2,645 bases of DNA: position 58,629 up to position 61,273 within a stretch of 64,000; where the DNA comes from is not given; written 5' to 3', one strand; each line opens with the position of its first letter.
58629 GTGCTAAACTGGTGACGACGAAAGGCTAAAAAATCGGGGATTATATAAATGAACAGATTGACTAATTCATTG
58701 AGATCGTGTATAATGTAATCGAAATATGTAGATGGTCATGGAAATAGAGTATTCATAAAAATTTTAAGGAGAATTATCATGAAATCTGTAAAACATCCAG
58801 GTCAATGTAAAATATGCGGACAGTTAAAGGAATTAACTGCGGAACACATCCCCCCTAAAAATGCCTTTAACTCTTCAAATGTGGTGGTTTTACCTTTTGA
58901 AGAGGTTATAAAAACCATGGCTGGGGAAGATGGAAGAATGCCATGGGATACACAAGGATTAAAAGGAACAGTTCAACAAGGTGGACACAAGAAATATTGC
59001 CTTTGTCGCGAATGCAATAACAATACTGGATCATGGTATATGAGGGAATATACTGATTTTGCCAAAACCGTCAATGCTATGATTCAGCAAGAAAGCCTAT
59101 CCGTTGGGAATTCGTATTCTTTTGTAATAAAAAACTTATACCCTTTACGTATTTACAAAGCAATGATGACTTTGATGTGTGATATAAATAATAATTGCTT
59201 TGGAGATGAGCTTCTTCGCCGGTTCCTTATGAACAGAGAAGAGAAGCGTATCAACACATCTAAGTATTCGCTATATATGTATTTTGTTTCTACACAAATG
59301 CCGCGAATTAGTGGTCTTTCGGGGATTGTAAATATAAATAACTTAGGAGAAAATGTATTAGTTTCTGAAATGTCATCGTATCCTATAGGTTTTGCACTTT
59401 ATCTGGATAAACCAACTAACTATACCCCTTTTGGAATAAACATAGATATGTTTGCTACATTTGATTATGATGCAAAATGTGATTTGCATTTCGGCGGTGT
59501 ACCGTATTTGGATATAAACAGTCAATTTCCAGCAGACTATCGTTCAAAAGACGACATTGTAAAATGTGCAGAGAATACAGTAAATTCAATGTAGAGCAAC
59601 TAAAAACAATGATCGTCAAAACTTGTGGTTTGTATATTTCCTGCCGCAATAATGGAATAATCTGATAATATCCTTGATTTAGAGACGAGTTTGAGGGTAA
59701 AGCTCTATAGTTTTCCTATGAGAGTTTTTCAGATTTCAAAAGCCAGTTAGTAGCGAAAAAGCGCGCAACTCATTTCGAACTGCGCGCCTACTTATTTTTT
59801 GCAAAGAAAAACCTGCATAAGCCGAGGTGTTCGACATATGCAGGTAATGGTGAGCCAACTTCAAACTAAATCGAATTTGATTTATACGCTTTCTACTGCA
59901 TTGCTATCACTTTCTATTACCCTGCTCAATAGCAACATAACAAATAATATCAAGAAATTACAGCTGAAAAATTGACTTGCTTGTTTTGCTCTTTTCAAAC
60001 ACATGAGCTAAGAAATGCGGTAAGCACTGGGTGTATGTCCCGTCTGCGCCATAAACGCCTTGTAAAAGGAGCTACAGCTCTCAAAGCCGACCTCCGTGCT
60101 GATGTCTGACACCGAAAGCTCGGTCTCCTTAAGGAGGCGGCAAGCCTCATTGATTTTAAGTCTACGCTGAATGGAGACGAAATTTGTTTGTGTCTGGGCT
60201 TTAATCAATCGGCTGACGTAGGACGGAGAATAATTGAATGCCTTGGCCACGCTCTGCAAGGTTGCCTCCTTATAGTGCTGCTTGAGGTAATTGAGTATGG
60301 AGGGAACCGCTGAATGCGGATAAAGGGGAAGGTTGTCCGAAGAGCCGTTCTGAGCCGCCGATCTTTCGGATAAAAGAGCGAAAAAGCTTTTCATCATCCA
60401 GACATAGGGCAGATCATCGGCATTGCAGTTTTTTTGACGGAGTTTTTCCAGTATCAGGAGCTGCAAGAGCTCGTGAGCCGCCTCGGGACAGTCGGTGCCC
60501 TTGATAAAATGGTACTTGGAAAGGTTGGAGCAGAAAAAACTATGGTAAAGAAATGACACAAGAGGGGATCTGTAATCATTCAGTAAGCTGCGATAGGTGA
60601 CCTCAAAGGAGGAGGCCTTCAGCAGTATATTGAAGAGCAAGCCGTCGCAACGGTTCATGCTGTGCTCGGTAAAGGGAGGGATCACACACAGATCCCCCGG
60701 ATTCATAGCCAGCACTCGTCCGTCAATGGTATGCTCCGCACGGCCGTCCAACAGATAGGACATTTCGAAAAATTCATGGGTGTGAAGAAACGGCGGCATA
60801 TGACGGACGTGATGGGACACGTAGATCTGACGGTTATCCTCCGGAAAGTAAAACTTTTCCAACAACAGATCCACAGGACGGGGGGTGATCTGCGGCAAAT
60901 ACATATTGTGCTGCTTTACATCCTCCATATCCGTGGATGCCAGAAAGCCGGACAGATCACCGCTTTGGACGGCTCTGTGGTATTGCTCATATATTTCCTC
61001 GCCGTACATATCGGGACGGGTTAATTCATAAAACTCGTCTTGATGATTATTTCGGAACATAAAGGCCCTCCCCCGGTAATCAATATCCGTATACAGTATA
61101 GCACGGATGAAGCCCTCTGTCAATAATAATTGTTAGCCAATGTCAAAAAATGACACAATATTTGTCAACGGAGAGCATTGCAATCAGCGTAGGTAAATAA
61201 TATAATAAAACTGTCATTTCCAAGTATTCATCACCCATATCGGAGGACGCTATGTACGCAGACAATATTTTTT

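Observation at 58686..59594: AT-rich orphan gene with its own consensus promoter, encoding an HNH-like Cys/His protein: candidate single-gene nuclease or defence module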

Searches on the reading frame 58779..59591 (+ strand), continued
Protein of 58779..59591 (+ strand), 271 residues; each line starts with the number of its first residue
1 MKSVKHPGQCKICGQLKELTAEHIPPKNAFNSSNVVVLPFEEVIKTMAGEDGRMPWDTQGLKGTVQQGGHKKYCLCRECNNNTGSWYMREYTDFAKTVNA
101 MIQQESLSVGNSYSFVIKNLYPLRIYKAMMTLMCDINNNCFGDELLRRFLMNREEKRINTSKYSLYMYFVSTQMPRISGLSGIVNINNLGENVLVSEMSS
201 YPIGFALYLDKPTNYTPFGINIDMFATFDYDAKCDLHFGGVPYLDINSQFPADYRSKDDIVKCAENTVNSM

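Call 39: search_protein_families(library=pfam, alignment_id=A3, max_evalue=0.00001)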
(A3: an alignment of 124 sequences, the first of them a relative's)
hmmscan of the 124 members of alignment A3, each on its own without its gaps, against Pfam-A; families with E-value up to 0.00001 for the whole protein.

A. member 1, L012:2679-3833:+ (385 aa): 1 family
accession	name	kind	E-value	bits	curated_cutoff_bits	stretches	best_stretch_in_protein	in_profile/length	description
PF01420.25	Methylase_S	-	1.9e-25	90.5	22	2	7-156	10-162/168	Type I restriction modification DNA specificity domain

B. families by the number of members that match (of 124 scanned): 108 families (the first 25 are shown)
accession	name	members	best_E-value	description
PF14311.12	DUF4379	5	1.2e-100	Probable Treble clef zinc finger domain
PF02384.22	N6_Mtase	4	1.7e-68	N-6 DNA Methylase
PF00239.26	Resolvase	4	1.2e-35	Resolvase, N terminal domain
PF12161.14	HsdM_N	4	3.1e-19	HsdM N-terminal domain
PF01170.24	UPF0020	4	1.9e-08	RMKL-like, methyltransferase domain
PF04851.21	ResIII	3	2.8e-40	Type III restriction enzyme, res subunit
PF01420.25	Methylase_S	3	1.9e-25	Type I restriction modification DNA specificity domain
PF07508.19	Recombinase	3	6.9e-25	Recombinase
PF13408.12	Zn_ribbon_recom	3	2.3e-13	Recombinase zinc beta ribbon domain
PF00270.35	DEAD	3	3e-12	DEAD/DEAH box helicase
PF07669.17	Eco57I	3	2.2e-08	Eco57I restriction-modification methylase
PF19503.4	DUF6037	2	1.7e-41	Family of unknown function (DUF6037)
PF08463.15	EcoEI_R_C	2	2.4e-39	EcoEI R protein C-terminal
PF01451.26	LMWPc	2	1.8e-37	Low molecular weight phosphotyrosine protein phosphatase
PF01555.25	N6_N4_Mtase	2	2.5e-36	DNA methylase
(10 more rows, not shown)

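Call 40: search_protein_families(library=padloc, alignment_id=A3, max_evalue=0.00001)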
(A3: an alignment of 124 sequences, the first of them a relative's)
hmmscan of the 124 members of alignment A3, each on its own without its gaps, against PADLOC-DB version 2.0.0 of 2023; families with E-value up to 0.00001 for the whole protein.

A. member 1, L012:2679-3833:+ (385 aa): 103 families (the best 25 are shown)
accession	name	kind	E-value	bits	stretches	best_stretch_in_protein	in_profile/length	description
PDLC03171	Specificity_I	-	8.6e-55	184.5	1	185-385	402-602/653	Type I specificity subunit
PDLC03189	Specificity_I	-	3.1e-52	176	2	249-385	283-417/459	Type I specificity subunit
PDLC03079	Specificity_I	-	1.9e-51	173.7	2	185-385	250-447/470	Type I specificity subunit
PDLC03169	Specificity_I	-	2e-48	163.9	1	55-385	74-419/461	Type I specificity subunit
PDLC03162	Specificity_I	-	1.3e-43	147.4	2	187-385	12-201/431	Type I specificity subunit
PDLC03127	Specificity_I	-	1.6e-42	144.1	2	214-385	283-453/571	Type I specificity subunit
PDLC03151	Specificity_I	-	9.8e-40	134.8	2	12-180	21-189/431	Type I specificity subunit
PDLC03109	Specificity_I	-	5.5e-39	132.2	2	195-385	307-497/591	Type I specificity subunit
PDLC03107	Specificity_I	-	7.4e-39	131.9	1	6-385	8-392/392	Type I specificity subunit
PDLC03091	Specificity_I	-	2.3e-37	126.9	1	189-357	225-402/442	Type I specificity subunit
PDLC04137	mad5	-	1.4e-36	124.6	2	186-384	6-188/392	mads_5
PDLC03100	Specificity_I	-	8.2e-34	115.7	2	144-383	156-390/392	Type I specificity subunit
PDLC03072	Specificity_I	-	5.5e-32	109.4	2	190-380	244-432/448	Type I specificity subunit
PDLC03179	Specificity_I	-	7.1e-32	109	2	185-374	396-577/589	Type I specificity subunit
PDLC03073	Specificity_I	-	5.2e-31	106.3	2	184-378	19-210/437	Type I specificity subunit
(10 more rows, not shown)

B. families by the number of members that match (of 124 scanned): 505 families (the first 25 are shown)
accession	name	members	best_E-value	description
PDLC03624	REase_MTase_IIG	7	2.7e-17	Type IIG restriction enzyme-methyltransferase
PDLC04134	mad2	6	2.5e-57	mads_2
PDLC03038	MTase_I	6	2.8e-26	Type I methyltransferase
PDLC03036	MTase_I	4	3.2e-218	Type I methyltransferase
PDLC03021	MTase_I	4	7.9e-196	Type I methyltransferase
PDLC03026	MTase_I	4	2.8e-187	Type I methyltransferase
PDLC03025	MTase_I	4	2.4e-113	Type I methyltransferase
PDLC03027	MTase_I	4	2.6e-41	Type I methyltransferase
PDLC03031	MTase_I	4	2.7e-35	Type I methyltransferase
PDLC03035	MTase_I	4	8e-34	Type I methyltransferase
PDLC03022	MTase_I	4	9.9e-34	Type I methyltransferase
PDLC03018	MTase_I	4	1.8e-33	Type I methyltransferase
PDLC03029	MTase_I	4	2.6e-30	Type I methyltransferase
PDLC03318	MTase_II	4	1.8e-29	Type II methyltransferase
PDLC03032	MTase_I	4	3.4e-29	Type I methyltransferase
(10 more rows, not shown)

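Call 44: search_dna_similar(query=window:58779-59591:+, collection=phages, mode=protein, max_evalue=0.001, max_rows=25)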
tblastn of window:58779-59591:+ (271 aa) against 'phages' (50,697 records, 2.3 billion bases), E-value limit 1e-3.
No match.

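Call 45: search_dna_similar(query=window:58779-59591:+, collection=plasmids, mode=protein, max_evalue=0.001, max_rows=25)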
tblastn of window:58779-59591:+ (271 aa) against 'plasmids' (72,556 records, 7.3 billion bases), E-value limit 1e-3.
Records with a match: 17; places in all: 18; records where one place covers at least 80% of the query: 6.
Best place of each record, by identity: <60% 17.
By first word of the organism name: Streptomyces 4; Lactiplantibacillus 3; Weissella 2; Enterococcus 2; Listeria 1; Iamia 1; Vibrio 1; Janthinobacterium 1; Leuconostoc 1; Nostoc 1.
By predicted mobility (MOB-suite, as given by PLSDB): mobilizable 8; conjugative 5; non-mobilizable 4.
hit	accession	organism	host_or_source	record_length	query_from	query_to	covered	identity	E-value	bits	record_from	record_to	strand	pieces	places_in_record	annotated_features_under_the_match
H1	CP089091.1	Listeria marthii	soil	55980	5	260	94%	29.7%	3e-21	100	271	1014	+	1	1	hypothetical protein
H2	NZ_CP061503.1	Weissella cibaria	whole organism,traditional Thai ...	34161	1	257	95%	24.2%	2e-13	77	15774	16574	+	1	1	hypothetical protein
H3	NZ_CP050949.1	Iamia sp. SCSIO 61187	whole organism,ocean sediment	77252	1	256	94%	22.7%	7e-11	70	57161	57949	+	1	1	none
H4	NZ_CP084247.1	Enterococcus lactis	goat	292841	4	207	75%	27.7%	5e-8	61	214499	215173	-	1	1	hypothetical protein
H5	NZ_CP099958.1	Vibrio alginolyticus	Anadara tuberculosa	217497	1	213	79%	25.4%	2e-5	53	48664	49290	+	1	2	hypothetical protein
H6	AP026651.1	Enterococcus faecium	-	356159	4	191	69%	28.7%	8e-8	61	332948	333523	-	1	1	hypothetical protein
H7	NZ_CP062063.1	Janthinobacterium sp. HH102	whole organism,water rainwater-tap ...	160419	5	222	80%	23.9%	1e-5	54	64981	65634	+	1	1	HNH endonuclease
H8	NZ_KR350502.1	Weissella confusa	-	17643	2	229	84%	22.6%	2e-6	56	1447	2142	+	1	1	hypothetical protein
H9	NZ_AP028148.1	Lactiplantibacillus plantarum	-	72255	6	224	81%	23.1%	6e-6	55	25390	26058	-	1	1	hypothetical protein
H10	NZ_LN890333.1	Leuconostoc gasicomitatum KG16-1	-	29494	6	207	75%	24.8%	1e-7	60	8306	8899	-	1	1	hypothetical protein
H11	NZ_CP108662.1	Streptomyces anulatus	-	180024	10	207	73%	24.1%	2e-7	59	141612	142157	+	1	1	hypothetical protein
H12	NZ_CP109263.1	Streptomyces anulatus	-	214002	10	207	73%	24.1%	2e-7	59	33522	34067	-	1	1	hypothetical protein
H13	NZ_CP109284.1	Streptomyces anulatus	-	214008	10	207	73%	24.1%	2e-7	59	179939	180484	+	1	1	hypothetical protein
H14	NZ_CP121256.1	Lactiplantibacillus plantarum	single cell,kimchi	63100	6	207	75%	23.2%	4e-6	55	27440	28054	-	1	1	hypothetical protein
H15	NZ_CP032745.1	Lactiplantibacillus paraplantarum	whole organism,beer contaminant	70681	6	207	75%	23.2%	4e-6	55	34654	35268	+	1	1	hypothetical protein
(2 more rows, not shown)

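Call 47: get_annotated_region(hit=H1, flank=6000)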
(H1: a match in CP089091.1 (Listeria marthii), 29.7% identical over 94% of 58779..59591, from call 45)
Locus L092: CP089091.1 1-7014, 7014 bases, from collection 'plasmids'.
description: Listeria marthii strain UTK_C1-0015-E1 plasmid unnamed, complete sequence
organism: Listeria marthii (NCBI taxid 529731)
taxonomy: Bacteria; Bacillota; Bacilli; Bacillales; Listeriaceae; Listeria; Listeria marthii
host: -; source: soil; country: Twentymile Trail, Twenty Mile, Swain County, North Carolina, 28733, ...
typing (MOB-suite, as given by PLSDB): conjugative; replicon rep_cluster_136; relaxase MOBP; mating-pair formation MPF_T
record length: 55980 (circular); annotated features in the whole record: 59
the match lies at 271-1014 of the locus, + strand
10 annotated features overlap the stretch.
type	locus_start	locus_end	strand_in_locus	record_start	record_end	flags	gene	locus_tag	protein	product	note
CDS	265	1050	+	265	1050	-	-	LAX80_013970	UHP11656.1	hypothetical protein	-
CDS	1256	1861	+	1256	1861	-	-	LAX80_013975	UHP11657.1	tyrosine-type recombinase/integrase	-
CDS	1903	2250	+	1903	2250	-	-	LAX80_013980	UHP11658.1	hypothetical protein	-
CDS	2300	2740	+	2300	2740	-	-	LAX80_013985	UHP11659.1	hypothetical protein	-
CDS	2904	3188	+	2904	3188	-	-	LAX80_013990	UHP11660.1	DUF3130 domain-containing protein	-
CDS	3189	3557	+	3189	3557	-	-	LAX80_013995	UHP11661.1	ribonuclease P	-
CDS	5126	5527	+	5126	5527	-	-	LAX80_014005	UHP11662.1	hypothetical protein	-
CDS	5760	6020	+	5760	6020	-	-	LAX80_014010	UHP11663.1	YolD-like family protein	-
CDS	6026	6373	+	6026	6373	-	-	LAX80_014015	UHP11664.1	hypothetical protein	-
CDS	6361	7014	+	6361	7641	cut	-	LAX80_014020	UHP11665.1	Y-family DNA polymerase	-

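Call 48: get_annotated_region(hit=H2, flank=6000)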
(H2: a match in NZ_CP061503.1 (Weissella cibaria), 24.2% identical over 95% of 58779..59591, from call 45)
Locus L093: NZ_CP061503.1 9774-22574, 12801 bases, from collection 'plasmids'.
description: Weissella cibaria strain NH9449 plasmid pNH9449-1, complete sequence
organism: Weissella cibaria (NCBI taxid 137591)
taxonomy: Bacteria; Bacillota; Bacilli; Lactobacillales; Lactobacillaceae; Weissella; Weissella cibaria
host: -; source: whole organism,traditional Thai fermented pork (Nham); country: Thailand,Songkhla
typing (MOB-suite, as given by PLSDB): conjugative; relaxase MOBQ; mating-pair formation MPF_T
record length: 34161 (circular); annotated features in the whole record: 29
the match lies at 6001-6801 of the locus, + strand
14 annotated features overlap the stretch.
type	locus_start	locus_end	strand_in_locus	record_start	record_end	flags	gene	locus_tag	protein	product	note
CDS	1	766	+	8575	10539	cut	-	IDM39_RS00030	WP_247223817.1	site-specific DNA-methyltransferase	GO:0006306 - DNA methylation [Evidence IEA]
CDS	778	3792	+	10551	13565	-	-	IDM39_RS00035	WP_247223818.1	DEAD/DEAH box helicase family protein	-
CDS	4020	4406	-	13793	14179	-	-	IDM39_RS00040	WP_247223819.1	hypothetical protein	-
CDS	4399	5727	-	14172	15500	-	-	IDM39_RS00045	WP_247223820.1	Y-family DNA polymerase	-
CDS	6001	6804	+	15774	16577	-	-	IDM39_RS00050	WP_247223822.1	hypothetical protein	-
CDS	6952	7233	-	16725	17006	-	-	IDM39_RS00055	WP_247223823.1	hypothetical protein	-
CDS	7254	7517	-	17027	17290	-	-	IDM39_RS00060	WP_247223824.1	hypothetical protein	-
CDS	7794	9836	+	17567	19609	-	mobQ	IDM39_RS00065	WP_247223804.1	MobQ family relaxase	-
CDS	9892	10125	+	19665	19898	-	-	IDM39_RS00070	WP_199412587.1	hypothetical protein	-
CDS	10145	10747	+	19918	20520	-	-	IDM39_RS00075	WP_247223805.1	hypothetical protein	-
CDS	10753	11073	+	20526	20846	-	-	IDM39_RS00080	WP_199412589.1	CagC family type IV secretion system protein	-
CDS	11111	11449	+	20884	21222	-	-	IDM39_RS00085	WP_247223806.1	conjugal transfer protein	-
CDS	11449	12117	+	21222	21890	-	trsD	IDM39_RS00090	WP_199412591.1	TrsD/TraD family conjugative transfer protein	-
CDS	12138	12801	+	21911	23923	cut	-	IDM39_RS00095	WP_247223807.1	DUF87 domain-containing protein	-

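Call 54: search_protein_families(library=pfam, proteins=[L022:4452-5588:+, L079:4197-5708:-, L023:882-3617:+, L023:8359-9876:+, L063:10925-12793:+, L056:7700-8662:+, L062:8741-9877:-, L017:14441-17191:-, L035:10819-11826:+, L023:6183-7565:+], max_evalue=0.0001)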
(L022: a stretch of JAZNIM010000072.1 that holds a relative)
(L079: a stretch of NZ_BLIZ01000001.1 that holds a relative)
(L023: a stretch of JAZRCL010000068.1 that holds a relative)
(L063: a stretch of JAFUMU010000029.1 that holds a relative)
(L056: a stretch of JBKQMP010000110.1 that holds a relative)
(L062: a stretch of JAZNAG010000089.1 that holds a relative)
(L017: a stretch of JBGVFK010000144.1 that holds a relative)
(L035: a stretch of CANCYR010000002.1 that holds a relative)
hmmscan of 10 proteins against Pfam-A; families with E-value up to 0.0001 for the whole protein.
L022:4452-5588:+ (379 aa): 2 families
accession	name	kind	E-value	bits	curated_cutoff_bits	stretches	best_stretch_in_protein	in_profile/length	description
PF00589.27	Phage_integrase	-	4.3e-26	92.2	27.1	1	193-360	23-169/172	Phage integrase family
PF14659.12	Phage_int_SAM_3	-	1.5e-12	48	22.6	1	72-125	3-56/58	Phage integrase, N-terminal SAM-like domain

L079:4197-5708:- (504 aa): 3 families
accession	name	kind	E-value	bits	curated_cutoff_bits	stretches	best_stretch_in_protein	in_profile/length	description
PF00239.26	Resolvase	-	1.4e-18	67.9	23.3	1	20-170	1-143/145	Resolvase, N terminal domain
PF13408.12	Zn_ribbon_recom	-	1.9e-13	51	25.3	1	297-352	1-57/58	Recombinase zinc beta ribbon domain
PF07508.19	Recombinase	-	7.8e-12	45.8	21.1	1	196-282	1-100/102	Recombinase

L023:882-3617:+ (912 aa): 6 families
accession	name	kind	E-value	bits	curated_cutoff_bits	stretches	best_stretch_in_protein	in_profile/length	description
PF08463.15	EcoEI_R_C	-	1.1e-38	133.4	24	1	736-910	3-162/163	EcoEI R protein C-terminal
PF04851.21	ResIII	-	3.9e-37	128.1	22.5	1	157-344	4-163/164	Type III restriction enzyme, res subunit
PF18766.7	SWI2_SNF2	-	5.8e-16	59.2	26.7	1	161-372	2-187/221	SWI2/SNF2 ATPase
PF00270.35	DEAD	-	6.6e-12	45.9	26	1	159-345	2-162/167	DEAD/DEAH box helicase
PF00271.37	Helicase_C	-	9.2e-07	29.5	23.5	1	442-548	6-108/110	Helicase conserved C-terminal domain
PF04313.20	HSDR_N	-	1.6e-05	25.3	25.1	0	44-90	124-168/198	Type I restriction enzyme R protein N terminus (HSDR_N)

L023:8359-9876:+ (506 aa): 5 families
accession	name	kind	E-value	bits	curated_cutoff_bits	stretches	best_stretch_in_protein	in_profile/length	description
PF02384.22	N6_Mtase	-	1.7e-68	231.7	20.4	1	136-437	2-276/311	N-6 DNA Methylase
PF12161.14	HsdM_N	-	1e-09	39.6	24.5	1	22-127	3-135/135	HsdM N-terminal domain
PF01170.24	UPF0020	-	1.9e-08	34.7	22.3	1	169-281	17-135/197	RMKL-like, methyltransferase domain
PF07669.17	Eco57I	-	4.9e-06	27.2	25.3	1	268-363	75-165/171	Eco57I restriction-modification methylase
PF20473.4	MmeI_Mtase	-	2.4e-05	24.1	27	0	183-243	22-85/259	MmeI, DNA-methyltransferase domain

L063:10925-12793:+ (623 aa): 2 families
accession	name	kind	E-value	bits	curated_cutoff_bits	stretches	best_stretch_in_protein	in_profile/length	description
PF14311.12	DUF4379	-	2.4e-99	325.9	24.5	6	89-144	2-56/56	Probable Treble clef zinc finger domain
PF22365.1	PfNDH2_hel_ins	-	8.7e-05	22.8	27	0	412-441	15-45/65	PfNDH2 helical insertion domain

L056:7700-8662:+ (321 aa): 1 family
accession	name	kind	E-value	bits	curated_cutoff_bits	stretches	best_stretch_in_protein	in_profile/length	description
PF00145.23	DNA_methylase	-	5.2e-71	240.1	22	1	5-307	1-323/324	C-5 cytosine-specific DNA methylase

L062:8741-9877:- (379 aa): 7 families
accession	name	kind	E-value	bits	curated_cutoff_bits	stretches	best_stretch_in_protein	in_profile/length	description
PF00665.32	rve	-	2.8e-23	82.6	32.6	1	214-309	3-100/102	Integrase core domain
PF13683.12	rve_3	-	7.2e-16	58.1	26.5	1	300-365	2-67/67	Integrase core domain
PF13276.12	HTH_21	-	3.5e-11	43.6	28.1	1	135-189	2-57/60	HTH-like domain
PF13333.12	rve_2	-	6.8e-10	39.4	22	1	318-367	1-50/56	Integrase core domain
PF13384.12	HTH_23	-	1.8e-08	34.4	24.6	0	5-45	3-43/50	Homeodomain-like domain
PF13518.12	HTH_28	-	1.7e-06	28.4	25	0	8-45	1-38/52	Helix-turn-helix domain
PF01527.26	HTH_Tnp_1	-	1.2e-05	25.8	24.1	0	2-70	5-70/75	Transposase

L017:14441-17191:- (917 aa): 7 families
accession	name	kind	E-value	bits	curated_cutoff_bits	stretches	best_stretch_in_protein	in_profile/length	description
PF20473.4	MmeI_Mtase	-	7.7e-90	301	27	1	360-613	4-256/259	MmeI, DNA-methyltransferase domain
PF20466.3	MmeI_TRD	-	2.8e-77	259.2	27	1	633-834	2-206/207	MmeI, target recognition domain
PF20464.3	MmeI_N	-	2e-37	129.7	27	1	10-186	3-181/181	MmeI, N-terminal domain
PF20467.3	MmeI_C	-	2.7e-24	85.6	27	1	837-917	3-82/83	MmeI, C-terminal domain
PF20465.4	MmeI_hel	-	2.6e-22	79.8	27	1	198-273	2-75/75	MmeI, helicase spacer domain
PF07669.17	Eco57I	-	5.2e-10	40.1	25.3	1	427-560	2-144/171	Eco57I restriction-modification methylase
PF02384.22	N6_Mtase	-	5.1e-06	26.5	20.4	1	379-543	50-175/311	N-6 DNA Methylase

L035:10819-11826:+ (336 aa): 0 families

L023:6183-7565:+ (461 aa): 0 families

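Call 62: search_protein_families(library=phrogs, alignment_id=A2, max_evalue=0.01)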
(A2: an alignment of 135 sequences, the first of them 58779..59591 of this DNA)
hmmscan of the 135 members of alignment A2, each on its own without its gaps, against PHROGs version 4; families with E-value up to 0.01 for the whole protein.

A. member 1, window:58779-59591:+ (271 aa): 2 families
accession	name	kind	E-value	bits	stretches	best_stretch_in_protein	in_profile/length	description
phrog_21495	-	unknown function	0.00077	20.2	1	8-228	16-231/269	-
phrog_4234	-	DNA, RNA and nucleotide metabolism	0.0069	17.1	0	6-28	28-50/130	HNH endonuclease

B. families by the number of members that match (of 135 scanned): 14 families
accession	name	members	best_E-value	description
phrog_21495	-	90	1.4e-12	-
phrog_36082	-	12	3.9e-06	-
phrog_19960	-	11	6.6e-07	-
phrog_1271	-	6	0.0011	HNH endonuclease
phrog_15796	-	5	0.00026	-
phrog_2255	-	4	1.3e-05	HNH endonuclease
phrog_7075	-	3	0.0017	-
phrog_26326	-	2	0.00099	-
phrog_4234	-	2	0.0068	HNH endonuclease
phrog_8575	-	1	0.00031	-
phrog_3497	-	1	0.00075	-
phrog_36140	-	1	0.0011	-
phrog_30512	-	1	0.0052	-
phrog_3106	-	1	0.0062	HNH endonuclease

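Call 66: search_protein_families(library=padloc, alignment_id=A2, max_evalue=0.01)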
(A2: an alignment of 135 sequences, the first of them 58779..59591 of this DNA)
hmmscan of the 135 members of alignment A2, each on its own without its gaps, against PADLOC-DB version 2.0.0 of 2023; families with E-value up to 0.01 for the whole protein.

A. member 1, window:58779-59591:+ (271 aa): 0 families

B. families by the number of members that match (of 135 scanned): 9 families
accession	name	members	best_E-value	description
PDLC01285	Cas8b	4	0.00013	CAS-I-B; effector_LS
PDLC02594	DrmC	1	0.00064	DrmC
PDLC00532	JetD1|JetD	1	0.00099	DUF2220; DUF3322; DUF2399 domain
PDLC04393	PDC-M07A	1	0.0013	-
PDLC04280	PDC-M02A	1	0.0027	-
PDLC04176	HEC-01A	1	0.0032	-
PDLC03786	RT_UG9_small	1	0.0055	DRT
PDLC00031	DruM2|DruM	1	0.007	DNA cytosine methylase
PDLC04562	PDC-M29A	1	0.0085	-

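Call 71: search_protein_families(library=pfam, proteins=[L011:348-644:-], max_evalue=0.001)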
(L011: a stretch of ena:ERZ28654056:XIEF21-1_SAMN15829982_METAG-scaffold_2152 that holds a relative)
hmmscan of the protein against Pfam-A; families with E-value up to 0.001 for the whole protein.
L011:348-644:- (99 aa): 0 families

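Call 75: find_related_loci(query=A1, collection=viral_contigs, flank=8000)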
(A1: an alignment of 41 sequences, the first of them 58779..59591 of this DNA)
Query A1 (271 aa) in viral_contigs; peptide patterns used: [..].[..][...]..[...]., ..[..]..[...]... (x = any residue, [..] = any of these).
36 stretches matched a pattern; 7 encode a relative of the query (tblastn E <= 1e-3); 7 distinct loci.
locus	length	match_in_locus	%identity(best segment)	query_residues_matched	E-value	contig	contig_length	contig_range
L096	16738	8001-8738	42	8-254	2e-64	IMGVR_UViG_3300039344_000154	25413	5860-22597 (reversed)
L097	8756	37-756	31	8-263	1e-29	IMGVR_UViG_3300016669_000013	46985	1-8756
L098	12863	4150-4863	29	8-259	3e-29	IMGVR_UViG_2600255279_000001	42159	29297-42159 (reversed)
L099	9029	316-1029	29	8-259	7e-29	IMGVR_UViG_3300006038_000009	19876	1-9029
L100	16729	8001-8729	30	8-260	1e-22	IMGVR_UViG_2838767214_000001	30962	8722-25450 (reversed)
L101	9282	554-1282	30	8-260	1e-22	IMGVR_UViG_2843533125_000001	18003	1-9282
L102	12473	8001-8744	25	9-261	1e-18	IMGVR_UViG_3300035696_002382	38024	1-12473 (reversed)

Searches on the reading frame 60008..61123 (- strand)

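Call 3: search_protein_families(library=pfam, proteins=[window:60008-61123:-], max_evalue=1)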
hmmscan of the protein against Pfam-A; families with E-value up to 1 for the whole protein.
window:60008-61123:- (371 aa): 14 families
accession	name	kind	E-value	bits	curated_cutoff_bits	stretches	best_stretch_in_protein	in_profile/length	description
PF12833.13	HTH_18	-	1.3e-21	77.1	33.6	1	293-369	2-78/80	Helix-turn-helix domain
PF00165.29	HTH_AraC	-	9.5e-12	45.2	26.6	2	334-369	7-41/42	Bacterial regulatory helix-turn-helix proteins, AraC family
PF07883.17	Cupin_2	-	9.3e-09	35.3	27.2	1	110-156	12-56/70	Cupin domain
PF02311.25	AraC_binding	-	4.6e-07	30.1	21.1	1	110-157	17-62/135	AraC-like ligand binding domain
PF14525.12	AraC_binding_2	-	0.0021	18.2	27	1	111-156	50-93/173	AraC-binding-like domain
PF05899.18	Cupin_3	-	0.019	15.1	23.5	1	116-152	23-60/74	EutQ-like cupin domain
PF01022.26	HTH_5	-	0.027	14.8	22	0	276-305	7-34/47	Bacterial regulatory protein, arsR family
PF06249.18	EutQ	-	0.029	14.6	21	1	113-149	90-126/152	Ethanolamine utilisation protein EutQ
PF13384.12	HTH_23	-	0.038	14.3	24.6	1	283-310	13-41/50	Homeodomain-like domain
PF09339.16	HTH_IclR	-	0.038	14.2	22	1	276-309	8-41/52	IclR helix-turn-helix domain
PF09628.15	YvfG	-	0.11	13.4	25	1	272-328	4-61/67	YvfG protein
PF13412.12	HTH_24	-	0.15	12.1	21.9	1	276-308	8-39/48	Winged helix-turn-helix DNA-binding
PF25064.1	ARM_TT21_5th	-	0.19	12.5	27.8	1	313-361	39-88/117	TT21 fifth ARM repeats domain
PF02082.26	Rrf2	-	0.2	12.2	30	1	276-320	11-57/132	Iron-dependent Transcriptional regulator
